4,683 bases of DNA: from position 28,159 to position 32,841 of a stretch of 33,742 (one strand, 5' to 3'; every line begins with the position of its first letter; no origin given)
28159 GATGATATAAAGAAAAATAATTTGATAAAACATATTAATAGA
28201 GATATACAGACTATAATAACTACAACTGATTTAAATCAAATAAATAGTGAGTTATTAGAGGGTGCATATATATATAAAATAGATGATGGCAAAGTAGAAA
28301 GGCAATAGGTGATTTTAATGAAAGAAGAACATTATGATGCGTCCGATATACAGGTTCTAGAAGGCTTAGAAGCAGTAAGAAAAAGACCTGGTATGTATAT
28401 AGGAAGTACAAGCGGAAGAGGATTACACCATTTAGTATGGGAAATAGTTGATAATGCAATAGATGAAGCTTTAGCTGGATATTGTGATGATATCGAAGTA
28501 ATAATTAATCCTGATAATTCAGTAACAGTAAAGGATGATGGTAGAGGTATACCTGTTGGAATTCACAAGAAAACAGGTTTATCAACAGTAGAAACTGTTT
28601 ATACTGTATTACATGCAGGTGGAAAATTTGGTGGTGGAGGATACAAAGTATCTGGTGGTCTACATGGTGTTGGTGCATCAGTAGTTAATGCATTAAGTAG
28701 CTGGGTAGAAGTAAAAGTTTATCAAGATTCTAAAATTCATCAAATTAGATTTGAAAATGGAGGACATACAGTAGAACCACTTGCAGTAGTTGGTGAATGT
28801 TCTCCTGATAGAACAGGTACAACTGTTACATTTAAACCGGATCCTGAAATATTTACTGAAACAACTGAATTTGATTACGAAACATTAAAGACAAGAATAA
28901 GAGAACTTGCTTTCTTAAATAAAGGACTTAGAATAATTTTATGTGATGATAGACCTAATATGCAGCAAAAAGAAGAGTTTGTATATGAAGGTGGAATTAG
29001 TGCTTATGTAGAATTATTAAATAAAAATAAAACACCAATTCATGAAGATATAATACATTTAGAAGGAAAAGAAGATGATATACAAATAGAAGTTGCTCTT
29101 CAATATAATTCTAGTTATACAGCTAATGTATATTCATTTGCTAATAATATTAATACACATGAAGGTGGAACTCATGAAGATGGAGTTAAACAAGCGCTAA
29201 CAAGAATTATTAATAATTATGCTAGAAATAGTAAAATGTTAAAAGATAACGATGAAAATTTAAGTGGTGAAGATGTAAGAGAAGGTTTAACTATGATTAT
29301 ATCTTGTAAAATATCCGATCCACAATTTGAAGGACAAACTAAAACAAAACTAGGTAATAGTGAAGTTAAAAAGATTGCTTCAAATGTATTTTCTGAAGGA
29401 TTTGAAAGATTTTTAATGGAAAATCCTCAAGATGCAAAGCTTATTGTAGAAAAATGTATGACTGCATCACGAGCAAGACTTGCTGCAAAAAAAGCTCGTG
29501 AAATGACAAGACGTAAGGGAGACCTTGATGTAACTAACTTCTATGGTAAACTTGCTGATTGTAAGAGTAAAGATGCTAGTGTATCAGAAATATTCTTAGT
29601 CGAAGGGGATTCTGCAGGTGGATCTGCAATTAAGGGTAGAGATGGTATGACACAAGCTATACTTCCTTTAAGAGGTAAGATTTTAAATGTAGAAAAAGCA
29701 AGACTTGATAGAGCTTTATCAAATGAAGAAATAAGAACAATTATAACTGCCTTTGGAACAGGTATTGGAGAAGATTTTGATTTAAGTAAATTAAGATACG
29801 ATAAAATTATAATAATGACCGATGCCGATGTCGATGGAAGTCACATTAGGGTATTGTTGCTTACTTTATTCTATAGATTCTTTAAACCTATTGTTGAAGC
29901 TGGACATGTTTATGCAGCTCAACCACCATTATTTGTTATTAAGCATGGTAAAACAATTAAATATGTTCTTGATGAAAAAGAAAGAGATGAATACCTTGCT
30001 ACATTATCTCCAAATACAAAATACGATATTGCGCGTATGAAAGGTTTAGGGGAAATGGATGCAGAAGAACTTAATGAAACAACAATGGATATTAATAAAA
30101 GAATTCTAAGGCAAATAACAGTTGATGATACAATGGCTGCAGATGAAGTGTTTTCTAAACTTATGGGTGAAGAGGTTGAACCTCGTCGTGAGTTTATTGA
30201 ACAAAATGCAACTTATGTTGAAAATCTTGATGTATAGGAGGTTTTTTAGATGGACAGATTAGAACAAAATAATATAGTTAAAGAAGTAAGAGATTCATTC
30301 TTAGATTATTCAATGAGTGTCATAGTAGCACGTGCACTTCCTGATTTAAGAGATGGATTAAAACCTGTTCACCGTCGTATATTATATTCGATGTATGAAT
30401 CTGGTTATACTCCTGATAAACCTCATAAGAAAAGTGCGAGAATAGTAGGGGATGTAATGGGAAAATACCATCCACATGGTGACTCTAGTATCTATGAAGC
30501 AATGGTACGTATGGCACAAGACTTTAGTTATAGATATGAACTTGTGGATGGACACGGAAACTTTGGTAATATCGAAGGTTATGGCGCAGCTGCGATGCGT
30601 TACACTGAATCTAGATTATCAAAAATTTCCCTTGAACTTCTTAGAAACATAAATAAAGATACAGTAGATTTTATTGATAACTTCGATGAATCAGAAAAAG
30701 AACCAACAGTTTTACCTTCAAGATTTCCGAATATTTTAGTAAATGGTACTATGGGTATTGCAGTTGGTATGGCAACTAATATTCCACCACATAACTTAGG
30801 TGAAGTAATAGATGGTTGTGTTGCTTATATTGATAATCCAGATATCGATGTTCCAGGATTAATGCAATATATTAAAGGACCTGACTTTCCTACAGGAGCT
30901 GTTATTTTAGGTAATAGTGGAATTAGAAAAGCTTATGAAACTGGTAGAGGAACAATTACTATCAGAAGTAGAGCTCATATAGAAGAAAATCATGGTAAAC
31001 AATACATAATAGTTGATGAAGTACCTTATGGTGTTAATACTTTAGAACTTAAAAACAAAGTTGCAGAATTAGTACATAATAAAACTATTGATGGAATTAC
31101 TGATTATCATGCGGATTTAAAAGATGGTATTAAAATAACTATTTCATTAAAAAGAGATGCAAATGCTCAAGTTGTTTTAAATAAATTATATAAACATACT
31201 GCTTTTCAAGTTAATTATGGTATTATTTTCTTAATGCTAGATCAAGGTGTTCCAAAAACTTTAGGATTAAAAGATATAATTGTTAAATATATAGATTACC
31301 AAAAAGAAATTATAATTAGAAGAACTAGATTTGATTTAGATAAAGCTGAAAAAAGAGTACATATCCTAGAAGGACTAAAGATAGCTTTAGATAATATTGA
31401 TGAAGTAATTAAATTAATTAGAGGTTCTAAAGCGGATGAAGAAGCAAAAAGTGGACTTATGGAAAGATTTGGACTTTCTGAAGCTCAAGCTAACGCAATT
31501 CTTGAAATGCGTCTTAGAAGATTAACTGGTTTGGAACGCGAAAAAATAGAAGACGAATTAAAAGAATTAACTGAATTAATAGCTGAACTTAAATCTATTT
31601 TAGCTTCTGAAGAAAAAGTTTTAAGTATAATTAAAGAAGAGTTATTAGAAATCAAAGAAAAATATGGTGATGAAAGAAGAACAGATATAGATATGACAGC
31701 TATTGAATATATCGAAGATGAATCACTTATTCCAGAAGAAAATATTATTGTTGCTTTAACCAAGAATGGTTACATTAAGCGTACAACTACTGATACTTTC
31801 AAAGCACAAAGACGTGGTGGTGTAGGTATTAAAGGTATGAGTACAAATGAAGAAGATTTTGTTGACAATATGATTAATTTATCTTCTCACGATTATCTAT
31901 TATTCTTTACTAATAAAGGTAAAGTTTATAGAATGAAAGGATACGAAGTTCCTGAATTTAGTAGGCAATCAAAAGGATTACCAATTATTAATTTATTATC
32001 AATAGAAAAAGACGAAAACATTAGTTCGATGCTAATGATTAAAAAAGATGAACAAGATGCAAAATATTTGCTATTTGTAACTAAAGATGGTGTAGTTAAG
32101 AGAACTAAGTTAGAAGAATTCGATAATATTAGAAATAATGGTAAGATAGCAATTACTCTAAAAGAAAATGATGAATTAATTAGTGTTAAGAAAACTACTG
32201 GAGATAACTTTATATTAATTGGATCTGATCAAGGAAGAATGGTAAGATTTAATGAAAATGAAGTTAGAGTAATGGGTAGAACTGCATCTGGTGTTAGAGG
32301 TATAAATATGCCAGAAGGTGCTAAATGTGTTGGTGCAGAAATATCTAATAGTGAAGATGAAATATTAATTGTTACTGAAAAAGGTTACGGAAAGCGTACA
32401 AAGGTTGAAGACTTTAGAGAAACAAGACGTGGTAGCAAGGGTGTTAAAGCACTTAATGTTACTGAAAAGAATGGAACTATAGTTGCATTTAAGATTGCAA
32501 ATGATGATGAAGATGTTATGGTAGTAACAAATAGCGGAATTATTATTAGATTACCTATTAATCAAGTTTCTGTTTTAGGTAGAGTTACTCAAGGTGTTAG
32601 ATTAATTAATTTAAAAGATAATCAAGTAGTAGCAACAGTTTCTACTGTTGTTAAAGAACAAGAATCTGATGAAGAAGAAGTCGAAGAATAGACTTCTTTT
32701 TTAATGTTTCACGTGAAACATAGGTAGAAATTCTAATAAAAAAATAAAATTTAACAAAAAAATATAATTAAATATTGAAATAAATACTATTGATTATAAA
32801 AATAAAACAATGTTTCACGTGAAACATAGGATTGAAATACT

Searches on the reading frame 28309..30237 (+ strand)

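Call 9: search_protein_families(library=pfam, proteins=[window:28309-30237:+])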
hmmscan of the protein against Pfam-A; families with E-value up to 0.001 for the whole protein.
window:28309-30237:+ (642 aa): 4 families
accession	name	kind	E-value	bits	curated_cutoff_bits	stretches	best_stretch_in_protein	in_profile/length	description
PF00204.31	DNA_gyraseB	-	6.5e-66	221.5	27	1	229-398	1-172/173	DNA gyrase B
PF00986.26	DNA_gyraseB_C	-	8.2e-25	87.2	29.8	1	570-631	2-63/63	DNA gyrase B subunit, carboxyl terminus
PF01751.28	Toprim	-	1.2e-18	67.5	23.1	1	427-538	1-95/96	Toprim domain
PF02518.31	HATPase_c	-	6.1e-17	62.5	26.4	1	37-179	4-109/111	Histidine kinase-, DNA gyrase B-, and HSP90-like ATPase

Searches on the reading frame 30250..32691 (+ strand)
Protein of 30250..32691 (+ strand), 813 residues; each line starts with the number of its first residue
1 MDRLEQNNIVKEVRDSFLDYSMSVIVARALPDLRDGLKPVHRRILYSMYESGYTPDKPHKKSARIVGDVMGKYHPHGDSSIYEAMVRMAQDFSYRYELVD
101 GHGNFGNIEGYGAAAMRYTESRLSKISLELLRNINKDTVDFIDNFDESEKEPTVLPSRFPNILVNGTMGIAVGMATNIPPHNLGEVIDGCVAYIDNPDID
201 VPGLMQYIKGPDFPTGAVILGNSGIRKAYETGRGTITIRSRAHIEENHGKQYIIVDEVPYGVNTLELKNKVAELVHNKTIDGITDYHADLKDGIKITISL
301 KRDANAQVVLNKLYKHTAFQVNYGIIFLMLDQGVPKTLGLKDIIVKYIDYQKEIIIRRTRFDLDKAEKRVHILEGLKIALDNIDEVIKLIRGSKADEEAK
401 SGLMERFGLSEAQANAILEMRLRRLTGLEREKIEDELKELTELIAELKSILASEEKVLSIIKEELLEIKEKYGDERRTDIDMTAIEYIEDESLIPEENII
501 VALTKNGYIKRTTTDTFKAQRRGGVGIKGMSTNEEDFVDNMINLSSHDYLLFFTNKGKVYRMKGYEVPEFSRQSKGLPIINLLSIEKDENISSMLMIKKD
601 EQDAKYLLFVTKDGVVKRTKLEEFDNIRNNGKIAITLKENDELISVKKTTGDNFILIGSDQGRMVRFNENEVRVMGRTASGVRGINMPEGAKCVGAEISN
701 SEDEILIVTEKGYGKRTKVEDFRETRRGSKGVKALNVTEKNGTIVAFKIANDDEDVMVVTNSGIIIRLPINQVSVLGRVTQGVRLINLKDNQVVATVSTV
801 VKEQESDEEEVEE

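Call 9: search_protein_families(library=pfam, proteins=[window:30250-32691:+])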
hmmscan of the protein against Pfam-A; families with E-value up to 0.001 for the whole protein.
window:30250-32691:+ (813 aa): 2 families
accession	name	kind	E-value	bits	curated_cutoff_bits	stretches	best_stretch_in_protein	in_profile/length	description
PF00521.26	DNA_topoisoIV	-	5.5e-166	553.1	31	1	28-465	1-431/432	DNA gyrase/topoisomerase IV, subunit A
PF03989.18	DNA_gyraseA_C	-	3.6e-81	266.8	27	6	703-750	1-47/48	DNA gyrase C-terminal domain, beta-propeller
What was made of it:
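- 30250..32691 (+): gyrA, the left flank. Pfam DNA_topoisoIV 5.5e-166 plus six GyrA C-terminal repeats (call 9).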

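Call 15: find_encoding_contigs(protein=window:30250-32691:+, flank=10000, max_places=10)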
Protein window:30250-32691:+ (813 aa): no gene with exactly this product is on record in the collection.
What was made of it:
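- Tried and rejected: Exact-protein look-up of the window's GyrA found nothing on record (call 15).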

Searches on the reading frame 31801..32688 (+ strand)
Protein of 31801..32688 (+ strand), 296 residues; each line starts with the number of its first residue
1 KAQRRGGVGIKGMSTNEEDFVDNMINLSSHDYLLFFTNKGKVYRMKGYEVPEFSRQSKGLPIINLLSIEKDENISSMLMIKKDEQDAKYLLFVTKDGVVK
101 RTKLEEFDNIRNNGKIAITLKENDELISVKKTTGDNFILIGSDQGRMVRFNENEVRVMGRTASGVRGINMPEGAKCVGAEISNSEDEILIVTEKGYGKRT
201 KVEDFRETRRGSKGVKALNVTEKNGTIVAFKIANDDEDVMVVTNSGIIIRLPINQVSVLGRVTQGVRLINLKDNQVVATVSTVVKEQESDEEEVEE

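Call 17: find_related_loci(query=window:31801-32688:+, collection=metagenome_contigs, flank=4000)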
Query window:31801-32688:+ (296 aa) in metagenome_contigs; peptide patterns used: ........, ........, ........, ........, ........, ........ (x = any residue, [..] = any of these).
239 stretches matched a pattern; 21 encode a relative of the query (tblastn E <= 1e-3); 21 distinct loci.
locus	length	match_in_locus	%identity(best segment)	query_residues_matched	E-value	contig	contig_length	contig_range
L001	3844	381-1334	62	1-289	4e-121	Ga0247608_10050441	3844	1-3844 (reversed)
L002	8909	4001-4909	63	1-289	5e-117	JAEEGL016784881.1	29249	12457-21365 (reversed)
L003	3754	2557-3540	44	1-291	9e-79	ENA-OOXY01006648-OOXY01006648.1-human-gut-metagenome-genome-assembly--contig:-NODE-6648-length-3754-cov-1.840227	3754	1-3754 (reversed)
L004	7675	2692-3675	44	1-291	2e-78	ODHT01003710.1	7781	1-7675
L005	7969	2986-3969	44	1-291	2e-78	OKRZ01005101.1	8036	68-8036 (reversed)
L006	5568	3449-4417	44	1-286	2e-78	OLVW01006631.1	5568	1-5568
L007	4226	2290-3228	44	1-291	2e-78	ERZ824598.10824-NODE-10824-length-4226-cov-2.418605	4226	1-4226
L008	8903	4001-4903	45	1-276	3e-78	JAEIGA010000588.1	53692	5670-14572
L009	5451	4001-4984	44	1-291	2e-78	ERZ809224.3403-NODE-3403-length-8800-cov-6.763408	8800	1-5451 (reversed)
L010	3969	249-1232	43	1-291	3e-78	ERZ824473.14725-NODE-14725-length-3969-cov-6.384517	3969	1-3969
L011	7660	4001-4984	44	1-291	7e-78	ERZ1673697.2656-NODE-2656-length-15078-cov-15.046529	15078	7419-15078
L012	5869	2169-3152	43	1-291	7e-78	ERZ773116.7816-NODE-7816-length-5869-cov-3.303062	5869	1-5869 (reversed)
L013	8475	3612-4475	42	1-295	3e-75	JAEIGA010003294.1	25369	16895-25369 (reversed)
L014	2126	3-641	58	84-296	2e-77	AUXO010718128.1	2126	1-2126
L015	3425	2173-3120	42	1-295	5e-73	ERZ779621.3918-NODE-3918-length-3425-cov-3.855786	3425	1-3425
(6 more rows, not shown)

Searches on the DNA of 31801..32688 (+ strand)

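Call 22: search_rna_families(sources=[L001, L002, L014, L004, L008, L019, L020], threshold=gathering)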
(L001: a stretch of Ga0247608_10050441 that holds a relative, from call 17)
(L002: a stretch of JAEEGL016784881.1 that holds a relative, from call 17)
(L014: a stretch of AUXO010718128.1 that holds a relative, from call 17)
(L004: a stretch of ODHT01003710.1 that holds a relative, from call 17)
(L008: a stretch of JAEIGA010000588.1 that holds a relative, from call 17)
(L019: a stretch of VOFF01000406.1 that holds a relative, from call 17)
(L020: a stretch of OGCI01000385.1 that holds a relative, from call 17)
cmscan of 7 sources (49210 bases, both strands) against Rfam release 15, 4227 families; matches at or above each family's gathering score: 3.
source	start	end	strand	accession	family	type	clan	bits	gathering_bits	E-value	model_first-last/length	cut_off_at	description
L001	1645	1741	+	RF00169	Bacteria_small_SRP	Gene;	CL00003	58.8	40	1.8e-10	1-97/97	no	Bacterial small signal recognition particle RNA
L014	918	1014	+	RF00169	Bacteria_small_SRP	Gene;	CL00003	53.5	40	5.4e-09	1-97/97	no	Bacterial small signal recognition particle RNA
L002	5322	5419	+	RF00169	Bacteria_small_SRP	Gene;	CL00003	45.4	40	1.1e-06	1-97/97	no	Bacterial small signal recognition particle RNA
